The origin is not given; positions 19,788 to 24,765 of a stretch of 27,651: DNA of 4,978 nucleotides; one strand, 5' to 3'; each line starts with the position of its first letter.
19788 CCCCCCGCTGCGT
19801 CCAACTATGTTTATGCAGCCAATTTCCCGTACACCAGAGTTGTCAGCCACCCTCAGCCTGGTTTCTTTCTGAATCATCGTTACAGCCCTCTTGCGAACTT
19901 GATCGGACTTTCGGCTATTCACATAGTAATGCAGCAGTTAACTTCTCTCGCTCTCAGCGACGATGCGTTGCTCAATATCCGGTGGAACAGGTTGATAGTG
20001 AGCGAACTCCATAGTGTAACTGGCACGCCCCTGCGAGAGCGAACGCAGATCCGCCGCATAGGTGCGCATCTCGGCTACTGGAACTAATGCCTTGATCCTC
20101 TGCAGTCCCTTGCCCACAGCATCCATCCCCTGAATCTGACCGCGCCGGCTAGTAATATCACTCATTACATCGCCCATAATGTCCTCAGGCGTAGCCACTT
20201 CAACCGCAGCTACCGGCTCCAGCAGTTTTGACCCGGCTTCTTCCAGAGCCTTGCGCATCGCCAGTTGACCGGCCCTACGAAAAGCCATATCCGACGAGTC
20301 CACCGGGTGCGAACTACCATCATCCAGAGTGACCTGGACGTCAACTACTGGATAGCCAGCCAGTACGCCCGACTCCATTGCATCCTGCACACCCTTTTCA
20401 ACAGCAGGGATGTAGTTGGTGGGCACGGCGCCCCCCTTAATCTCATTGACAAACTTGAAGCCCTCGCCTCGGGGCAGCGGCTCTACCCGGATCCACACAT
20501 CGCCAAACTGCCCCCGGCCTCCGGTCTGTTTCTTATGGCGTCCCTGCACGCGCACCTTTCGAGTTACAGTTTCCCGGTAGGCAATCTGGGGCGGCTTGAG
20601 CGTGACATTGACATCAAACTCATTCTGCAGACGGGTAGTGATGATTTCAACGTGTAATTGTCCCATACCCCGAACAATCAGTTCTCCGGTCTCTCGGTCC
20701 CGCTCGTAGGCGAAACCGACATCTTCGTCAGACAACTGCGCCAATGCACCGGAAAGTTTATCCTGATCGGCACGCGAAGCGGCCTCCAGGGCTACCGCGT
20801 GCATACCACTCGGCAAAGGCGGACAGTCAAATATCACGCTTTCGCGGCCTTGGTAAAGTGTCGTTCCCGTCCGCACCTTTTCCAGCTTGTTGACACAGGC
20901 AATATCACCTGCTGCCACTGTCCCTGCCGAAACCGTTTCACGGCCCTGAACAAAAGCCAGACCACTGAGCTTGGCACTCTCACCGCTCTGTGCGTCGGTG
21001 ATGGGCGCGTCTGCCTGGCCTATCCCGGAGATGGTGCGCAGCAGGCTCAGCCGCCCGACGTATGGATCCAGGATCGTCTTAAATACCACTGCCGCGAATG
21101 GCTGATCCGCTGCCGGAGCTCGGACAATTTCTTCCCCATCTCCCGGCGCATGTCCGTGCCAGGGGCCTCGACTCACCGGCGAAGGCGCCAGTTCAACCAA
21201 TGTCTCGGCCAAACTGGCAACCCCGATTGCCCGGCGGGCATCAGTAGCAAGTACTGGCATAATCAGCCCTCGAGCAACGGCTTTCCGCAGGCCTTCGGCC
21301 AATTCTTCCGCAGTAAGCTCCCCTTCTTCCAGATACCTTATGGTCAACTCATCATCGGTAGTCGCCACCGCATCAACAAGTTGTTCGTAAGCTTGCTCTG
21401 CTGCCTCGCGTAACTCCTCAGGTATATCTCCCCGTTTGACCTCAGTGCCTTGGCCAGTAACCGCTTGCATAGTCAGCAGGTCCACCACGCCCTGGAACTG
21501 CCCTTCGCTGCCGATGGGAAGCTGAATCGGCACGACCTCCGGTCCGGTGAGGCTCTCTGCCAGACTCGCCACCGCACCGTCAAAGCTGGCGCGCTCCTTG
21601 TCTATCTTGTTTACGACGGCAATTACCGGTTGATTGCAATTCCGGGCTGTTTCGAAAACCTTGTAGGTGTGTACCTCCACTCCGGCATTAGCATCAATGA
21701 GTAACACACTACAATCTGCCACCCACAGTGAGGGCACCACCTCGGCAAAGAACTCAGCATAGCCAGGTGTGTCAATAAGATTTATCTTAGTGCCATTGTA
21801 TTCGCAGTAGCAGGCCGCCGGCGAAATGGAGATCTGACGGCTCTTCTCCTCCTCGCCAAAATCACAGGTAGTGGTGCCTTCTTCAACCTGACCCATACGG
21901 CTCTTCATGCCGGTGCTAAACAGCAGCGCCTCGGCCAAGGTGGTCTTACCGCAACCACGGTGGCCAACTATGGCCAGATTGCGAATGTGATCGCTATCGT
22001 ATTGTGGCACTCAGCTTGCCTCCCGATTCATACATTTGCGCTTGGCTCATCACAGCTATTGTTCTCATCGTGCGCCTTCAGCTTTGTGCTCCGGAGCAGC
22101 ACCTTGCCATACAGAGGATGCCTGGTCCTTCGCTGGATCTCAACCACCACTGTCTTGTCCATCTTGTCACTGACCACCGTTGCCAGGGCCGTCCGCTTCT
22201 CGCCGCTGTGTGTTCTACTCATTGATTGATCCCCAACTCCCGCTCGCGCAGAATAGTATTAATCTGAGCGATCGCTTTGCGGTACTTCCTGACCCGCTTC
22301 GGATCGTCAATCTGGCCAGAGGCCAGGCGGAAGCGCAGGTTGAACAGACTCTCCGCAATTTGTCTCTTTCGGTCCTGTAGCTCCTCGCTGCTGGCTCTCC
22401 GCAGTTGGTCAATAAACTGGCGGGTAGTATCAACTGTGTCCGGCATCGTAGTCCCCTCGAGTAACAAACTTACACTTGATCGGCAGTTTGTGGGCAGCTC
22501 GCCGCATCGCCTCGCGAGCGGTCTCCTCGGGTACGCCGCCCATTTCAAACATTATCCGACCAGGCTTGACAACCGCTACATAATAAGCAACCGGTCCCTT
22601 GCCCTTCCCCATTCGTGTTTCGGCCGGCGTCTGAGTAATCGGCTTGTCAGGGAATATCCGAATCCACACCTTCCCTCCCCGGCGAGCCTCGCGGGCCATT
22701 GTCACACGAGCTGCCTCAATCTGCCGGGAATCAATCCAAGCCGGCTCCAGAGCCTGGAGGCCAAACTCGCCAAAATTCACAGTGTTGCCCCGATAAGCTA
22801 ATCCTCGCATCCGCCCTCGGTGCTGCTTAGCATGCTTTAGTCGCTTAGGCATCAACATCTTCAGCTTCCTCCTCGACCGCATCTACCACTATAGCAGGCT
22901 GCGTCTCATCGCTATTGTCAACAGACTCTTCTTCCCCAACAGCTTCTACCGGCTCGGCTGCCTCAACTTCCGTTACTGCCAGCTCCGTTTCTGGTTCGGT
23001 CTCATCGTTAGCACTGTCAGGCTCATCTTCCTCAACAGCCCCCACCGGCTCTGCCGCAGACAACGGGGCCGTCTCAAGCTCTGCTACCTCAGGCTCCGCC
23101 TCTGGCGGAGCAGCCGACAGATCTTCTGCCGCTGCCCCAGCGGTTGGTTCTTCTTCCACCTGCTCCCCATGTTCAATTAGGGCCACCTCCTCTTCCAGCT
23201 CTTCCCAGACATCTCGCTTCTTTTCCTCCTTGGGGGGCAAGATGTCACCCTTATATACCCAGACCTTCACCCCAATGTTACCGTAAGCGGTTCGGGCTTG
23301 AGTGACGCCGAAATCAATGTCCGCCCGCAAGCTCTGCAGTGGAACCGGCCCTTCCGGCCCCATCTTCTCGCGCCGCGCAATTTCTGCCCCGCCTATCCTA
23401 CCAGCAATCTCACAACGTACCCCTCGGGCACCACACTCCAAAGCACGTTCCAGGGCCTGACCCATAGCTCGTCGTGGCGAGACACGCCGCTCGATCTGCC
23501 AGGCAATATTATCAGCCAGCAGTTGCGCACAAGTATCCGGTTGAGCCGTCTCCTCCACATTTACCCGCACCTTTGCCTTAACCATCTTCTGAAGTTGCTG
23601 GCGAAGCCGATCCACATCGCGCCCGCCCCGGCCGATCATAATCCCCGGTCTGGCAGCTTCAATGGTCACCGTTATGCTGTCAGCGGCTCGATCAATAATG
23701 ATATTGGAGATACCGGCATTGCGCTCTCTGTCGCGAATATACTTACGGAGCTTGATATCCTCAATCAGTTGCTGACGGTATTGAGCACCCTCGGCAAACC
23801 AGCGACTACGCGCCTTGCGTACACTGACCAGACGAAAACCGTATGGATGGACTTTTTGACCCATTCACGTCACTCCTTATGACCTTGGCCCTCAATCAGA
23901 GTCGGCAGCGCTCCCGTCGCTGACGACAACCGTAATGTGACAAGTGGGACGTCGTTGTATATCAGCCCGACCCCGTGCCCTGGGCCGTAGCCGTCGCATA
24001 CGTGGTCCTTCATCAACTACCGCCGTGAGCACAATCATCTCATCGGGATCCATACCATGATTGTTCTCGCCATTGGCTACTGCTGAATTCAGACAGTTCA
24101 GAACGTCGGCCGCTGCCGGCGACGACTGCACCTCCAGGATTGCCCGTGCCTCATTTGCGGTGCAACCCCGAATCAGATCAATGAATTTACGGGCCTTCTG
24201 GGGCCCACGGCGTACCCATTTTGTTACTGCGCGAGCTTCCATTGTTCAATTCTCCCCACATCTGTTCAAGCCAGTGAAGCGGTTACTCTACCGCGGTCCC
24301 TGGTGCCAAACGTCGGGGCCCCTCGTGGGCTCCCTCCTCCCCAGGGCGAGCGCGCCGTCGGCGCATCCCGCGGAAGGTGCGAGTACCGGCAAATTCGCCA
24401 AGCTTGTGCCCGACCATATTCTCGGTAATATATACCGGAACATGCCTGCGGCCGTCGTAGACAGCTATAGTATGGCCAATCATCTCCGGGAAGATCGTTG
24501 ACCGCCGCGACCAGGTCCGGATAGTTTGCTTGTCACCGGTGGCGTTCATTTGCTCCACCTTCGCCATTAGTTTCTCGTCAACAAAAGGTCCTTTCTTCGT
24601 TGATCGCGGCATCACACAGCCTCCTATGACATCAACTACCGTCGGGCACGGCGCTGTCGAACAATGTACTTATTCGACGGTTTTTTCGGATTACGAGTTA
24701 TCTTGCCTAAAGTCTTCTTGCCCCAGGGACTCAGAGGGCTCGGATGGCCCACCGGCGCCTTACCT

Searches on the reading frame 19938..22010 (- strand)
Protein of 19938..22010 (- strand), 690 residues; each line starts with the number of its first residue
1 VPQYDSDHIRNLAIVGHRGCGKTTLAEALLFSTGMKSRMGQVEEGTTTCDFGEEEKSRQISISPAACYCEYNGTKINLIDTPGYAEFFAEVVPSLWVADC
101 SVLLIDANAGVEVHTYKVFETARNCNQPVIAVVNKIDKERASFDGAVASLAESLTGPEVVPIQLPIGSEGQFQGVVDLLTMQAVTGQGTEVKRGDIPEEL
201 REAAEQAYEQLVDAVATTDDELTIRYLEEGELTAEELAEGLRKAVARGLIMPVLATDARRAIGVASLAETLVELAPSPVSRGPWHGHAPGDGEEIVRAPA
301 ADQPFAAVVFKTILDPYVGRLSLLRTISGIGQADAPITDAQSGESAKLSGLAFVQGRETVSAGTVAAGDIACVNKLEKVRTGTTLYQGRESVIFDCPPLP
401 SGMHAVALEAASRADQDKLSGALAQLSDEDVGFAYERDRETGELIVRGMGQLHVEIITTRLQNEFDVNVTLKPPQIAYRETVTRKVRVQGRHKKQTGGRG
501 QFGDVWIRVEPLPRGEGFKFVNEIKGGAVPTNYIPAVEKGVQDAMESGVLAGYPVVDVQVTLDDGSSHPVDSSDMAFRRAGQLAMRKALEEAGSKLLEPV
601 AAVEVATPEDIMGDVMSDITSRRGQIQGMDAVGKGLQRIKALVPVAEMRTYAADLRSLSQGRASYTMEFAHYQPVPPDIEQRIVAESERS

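Call 33: search_protein_families(library=pfam, proteins=[window:19938-22010:-], max_evalue=0.001)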
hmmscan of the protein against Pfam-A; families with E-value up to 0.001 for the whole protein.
window:19938-22010:- (690 aa): 8 families
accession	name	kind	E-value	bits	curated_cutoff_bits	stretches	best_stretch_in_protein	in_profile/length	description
PF03764.24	EFG_IV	-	1.5e-47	160.7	24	1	474-592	1-120/121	Elongation factor G, domain IV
PF00009.33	GTP_EFTU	-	3.9e-41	141.1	26.5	1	8-276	2-187/188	Elongation factor Tu GTP binding domain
PF00679.30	EFG_C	-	2.7e-30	104.7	27.9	1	595-682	1-88/89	Elongation factor G C-terminus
PF14492.12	EFG_III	-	4.9e-24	84.6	27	1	400-472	2-74/75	Elongation Factor G, domain III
PF16658.11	RF3_C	-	2e-08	34.5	40.1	1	411-487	18-94/132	Class II release factor RF3, C-terminal domain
PF01926.29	MMR_HSR1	-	1e-07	32.5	21.9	1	12-135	2-113/113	50S ribosome-binding GTPase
PF22042.2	EF-G_D2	-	1.7e-06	28.5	27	1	304-387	1-83/84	Elongation factor G domain 2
PF00735.24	Septin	-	0.00011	22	26.2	1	11-87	6-75/280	Septin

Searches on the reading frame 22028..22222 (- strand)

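Call 33: search_protein_families(library=pfam, proteins=[window:22028-22222:-], max_evalue=0.001)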
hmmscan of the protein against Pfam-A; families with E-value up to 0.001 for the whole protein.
window:22028-22222:- (64 aa): 1 family
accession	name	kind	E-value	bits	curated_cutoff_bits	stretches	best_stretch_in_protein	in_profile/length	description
PF00366.26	Ribosomal_S17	-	7.4e-18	64.9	25.9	1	15-58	2-45/68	Ribosomal protein S17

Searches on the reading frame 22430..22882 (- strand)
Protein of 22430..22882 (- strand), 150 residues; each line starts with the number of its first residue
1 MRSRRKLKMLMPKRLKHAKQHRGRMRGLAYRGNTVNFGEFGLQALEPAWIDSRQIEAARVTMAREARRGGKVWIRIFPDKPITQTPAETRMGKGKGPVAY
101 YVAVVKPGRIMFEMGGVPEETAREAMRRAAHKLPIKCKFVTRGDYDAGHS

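Call 33: search_protein_families(library=pfam, proteins=[window:22430-22882:-], max_evalue=0.001)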
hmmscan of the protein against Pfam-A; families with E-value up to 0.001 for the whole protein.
window:22430-22882:- (150 aa): 1 family
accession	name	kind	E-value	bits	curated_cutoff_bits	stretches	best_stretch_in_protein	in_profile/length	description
PF00252.24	Ribosomal_L16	-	3e-54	183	27.9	1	12-140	1-132/132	Ribosomal protein L16p/L10e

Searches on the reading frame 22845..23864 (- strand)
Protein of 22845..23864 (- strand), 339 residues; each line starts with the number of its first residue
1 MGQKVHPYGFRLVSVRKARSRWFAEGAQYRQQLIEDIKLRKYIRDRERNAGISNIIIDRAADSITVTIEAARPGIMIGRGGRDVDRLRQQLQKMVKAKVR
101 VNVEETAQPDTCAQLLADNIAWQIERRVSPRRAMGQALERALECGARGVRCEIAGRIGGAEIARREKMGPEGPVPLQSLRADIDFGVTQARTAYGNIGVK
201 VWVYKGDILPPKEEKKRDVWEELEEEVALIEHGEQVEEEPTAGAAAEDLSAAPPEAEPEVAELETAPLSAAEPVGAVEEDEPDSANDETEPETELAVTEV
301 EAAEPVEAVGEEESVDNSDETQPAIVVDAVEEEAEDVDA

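Call 33: search_protein_families(library=pfam, proteins=[window:22845-23864:-], max_evalue=0.001)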
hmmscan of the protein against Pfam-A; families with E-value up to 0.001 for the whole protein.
window:22845-23864:- (339 aa): 2 families
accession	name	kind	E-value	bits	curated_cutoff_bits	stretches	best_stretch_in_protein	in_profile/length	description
PF00189.25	Ribosomal_S3_C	-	4.2e-29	101.3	34.1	1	120-203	1-83/83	Ribosomal protein S3, C-terminal domain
PF07650.23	KH_2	-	2.1e-16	59.9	22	1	38-109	1-76/78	KH domain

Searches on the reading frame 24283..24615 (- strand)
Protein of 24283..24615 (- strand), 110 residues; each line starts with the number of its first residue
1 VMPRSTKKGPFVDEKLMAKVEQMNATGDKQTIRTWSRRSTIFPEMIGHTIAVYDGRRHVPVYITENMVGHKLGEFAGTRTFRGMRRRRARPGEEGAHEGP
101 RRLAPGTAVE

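Call 33: search_protein_families(library=pfam, proteins=[window:24283-24615:-], max_evalue=0.001)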
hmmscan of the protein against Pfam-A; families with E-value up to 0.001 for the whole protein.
window:24283-24615:- (110 aa): 1 family
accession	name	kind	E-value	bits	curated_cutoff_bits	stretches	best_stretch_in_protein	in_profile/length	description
PF00203.26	Ribosomal_S19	-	8.8e-37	125.3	27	1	4-83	1-80/81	Ribosomal protein S19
